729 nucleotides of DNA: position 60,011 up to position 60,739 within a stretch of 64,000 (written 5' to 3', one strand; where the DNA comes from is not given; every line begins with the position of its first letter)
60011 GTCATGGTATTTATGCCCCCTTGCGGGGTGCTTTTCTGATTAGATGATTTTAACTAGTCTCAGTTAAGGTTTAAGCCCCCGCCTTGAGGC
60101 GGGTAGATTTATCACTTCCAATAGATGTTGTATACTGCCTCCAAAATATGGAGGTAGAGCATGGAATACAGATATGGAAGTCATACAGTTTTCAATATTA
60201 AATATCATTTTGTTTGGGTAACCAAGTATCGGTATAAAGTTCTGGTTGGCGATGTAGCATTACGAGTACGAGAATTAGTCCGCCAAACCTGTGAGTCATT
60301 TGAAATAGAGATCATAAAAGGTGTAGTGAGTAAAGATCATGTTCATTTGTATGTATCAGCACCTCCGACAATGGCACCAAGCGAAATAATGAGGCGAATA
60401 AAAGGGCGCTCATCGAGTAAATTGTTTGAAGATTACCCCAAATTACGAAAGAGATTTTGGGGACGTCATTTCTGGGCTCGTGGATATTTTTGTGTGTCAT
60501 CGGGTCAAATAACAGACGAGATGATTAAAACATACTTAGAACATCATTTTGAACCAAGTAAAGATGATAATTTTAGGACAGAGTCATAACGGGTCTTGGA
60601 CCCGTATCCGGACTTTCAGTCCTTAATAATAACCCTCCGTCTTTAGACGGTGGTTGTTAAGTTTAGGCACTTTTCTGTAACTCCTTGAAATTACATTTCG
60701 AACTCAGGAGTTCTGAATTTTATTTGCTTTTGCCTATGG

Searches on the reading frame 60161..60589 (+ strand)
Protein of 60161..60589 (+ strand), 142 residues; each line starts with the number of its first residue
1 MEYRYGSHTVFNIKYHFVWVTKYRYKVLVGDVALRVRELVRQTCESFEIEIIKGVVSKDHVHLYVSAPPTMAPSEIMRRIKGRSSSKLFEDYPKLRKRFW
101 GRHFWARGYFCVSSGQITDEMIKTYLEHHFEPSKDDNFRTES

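Call 77: search_protein_families(library=pfam, proteins=[window:60161-60589:+], max_evalue=0.0001)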
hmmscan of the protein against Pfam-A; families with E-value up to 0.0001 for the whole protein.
window:60161-60589:+ (142 aa): 1 family
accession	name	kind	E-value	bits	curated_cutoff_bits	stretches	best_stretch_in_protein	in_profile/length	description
PF01797.21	Y1_Tnp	-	2.1e-43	147.8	23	1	9-128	1-120/121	Transposase IS200 like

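Call 90: find_encoding_contigs(protein=window:60161-60586:+, flank=10000, max_places=10)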
Protein seq(142 aa) (142 aa): no gene with exactly this product is on record in the collection.
